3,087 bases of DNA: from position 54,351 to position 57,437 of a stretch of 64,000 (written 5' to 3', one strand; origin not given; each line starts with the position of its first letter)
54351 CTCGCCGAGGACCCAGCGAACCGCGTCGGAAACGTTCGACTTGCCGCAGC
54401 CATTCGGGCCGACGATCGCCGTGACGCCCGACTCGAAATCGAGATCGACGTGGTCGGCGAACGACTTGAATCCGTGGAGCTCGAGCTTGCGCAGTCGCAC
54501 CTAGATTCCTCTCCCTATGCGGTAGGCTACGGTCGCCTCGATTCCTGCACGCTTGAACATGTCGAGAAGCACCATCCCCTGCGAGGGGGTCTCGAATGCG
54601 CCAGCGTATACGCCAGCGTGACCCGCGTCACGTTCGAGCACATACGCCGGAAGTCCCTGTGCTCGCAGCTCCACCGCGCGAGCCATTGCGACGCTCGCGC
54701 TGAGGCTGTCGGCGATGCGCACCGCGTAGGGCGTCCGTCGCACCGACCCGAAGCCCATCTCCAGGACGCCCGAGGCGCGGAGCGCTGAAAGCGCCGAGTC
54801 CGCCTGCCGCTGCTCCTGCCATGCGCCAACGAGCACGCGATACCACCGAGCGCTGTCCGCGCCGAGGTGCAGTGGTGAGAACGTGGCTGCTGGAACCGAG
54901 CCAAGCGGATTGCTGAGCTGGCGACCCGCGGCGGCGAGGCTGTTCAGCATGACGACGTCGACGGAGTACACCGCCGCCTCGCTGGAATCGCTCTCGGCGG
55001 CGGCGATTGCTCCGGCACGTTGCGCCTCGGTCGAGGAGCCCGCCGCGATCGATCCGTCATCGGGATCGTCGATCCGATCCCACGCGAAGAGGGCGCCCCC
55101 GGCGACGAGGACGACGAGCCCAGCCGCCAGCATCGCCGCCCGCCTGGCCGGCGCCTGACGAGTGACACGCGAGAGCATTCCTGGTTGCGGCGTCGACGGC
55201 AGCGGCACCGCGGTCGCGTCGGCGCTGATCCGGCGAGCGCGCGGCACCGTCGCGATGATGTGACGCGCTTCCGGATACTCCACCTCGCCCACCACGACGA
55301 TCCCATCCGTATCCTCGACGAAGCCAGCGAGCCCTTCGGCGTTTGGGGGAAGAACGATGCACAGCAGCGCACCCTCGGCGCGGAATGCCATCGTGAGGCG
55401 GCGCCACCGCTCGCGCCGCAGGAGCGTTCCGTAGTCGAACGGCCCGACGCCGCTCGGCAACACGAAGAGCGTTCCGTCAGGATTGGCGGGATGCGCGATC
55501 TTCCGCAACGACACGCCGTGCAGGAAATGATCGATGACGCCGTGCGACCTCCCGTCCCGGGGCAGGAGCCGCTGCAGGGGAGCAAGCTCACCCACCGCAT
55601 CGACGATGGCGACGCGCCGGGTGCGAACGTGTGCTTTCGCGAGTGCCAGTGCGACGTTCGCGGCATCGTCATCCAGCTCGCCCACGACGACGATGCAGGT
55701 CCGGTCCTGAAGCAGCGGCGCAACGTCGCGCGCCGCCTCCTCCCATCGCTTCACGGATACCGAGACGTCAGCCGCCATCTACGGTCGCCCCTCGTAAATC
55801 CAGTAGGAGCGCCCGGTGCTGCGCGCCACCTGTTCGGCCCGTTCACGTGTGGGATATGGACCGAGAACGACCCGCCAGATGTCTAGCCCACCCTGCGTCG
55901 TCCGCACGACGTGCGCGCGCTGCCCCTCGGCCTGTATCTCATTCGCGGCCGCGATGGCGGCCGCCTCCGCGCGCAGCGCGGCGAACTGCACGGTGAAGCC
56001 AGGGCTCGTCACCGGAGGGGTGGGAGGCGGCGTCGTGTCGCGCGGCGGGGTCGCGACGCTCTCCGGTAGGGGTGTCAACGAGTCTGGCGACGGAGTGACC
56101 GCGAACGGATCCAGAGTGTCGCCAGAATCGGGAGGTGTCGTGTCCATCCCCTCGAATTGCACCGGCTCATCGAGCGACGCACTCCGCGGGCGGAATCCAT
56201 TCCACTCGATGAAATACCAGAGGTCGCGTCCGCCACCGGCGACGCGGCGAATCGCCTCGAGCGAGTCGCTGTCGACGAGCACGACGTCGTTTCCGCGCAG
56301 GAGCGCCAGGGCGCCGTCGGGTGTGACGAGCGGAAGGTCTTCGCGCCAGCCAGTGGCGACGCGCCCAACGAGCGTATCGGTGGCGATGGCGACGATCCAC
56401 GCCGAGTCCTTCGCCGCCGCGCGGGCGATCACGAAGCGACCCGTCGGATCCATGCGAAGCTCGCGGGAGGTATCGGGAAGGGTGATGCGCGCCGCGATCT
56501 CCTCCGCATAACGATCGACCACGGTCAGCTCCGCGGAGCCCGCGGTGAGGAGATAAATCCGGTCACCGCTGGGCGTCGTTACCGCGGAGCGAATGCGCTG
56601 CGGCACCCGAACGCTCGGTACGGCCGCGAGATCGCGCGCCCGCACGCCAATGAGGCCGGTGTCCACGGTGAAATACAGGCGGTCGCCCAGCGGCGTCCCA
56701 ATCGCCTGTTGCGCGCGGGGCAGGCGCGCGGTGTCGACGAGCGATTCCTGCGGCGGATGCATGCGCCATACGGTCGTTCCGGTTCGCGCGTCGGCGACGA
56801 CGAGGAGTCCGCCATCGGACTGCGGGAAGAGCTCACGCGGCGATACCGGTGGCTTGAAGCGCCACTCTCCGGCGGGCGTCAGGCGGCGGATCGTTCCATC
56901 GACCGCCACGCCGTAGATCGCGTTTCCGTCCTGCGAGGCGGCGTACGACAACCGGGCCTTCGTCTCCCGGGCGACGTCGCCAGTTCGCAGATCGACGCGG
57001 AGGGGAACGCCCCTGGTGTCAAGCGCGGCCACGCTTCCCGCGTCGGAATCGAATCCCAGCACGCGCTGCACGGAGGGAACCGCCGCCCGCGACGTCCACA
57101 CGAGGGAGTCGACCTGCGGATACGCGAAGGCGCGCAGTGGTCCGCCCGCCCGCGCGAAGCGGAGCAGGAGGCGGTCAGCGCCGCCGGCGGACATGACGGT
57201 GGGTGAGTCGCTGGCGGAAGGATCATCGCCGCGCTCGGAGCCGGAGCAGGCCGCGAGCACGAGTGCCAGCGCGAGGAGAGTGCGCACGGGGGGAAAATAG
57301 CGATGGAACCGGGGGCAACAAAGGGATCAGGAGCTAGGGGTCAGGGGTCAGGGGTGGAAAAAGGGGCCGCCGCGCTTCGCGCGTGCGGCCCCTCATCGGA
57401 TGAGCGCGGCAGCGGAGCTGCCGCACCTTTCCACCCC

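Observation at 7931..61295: Family of eleven stop-codon-abutting hairpins whose arms are inverted tandem arrays of 7-nt or 9-nt units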

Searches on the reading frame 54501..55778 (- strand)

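Call 18: search_protein_families(library=pfam, proteins=[window:54501-55778:-])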
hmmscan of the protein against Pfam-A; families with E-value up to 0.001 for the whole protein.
window:54501-55778:- (425 aa): 1 family
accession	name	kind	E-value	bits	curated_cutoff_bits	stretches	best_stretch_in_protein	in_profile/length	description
PF05036.18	SPOR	-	1.1e-05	26.1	21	0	310-336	41-68/76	SPOR domain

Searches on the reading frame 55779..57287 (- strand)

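Call 18: search_protein_families(library=pfam, proteins=[window:55779-57287:-])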
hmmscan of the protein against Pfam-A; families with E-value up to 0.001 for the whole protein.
window:55779-57287:- (502 aa): 1 family
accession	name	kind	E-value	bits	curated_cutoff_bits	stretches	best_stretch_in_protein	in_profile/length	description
PF05036.18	SPOR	-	5.7e-12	46.2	21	1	429-488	3-61/76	SPOR domain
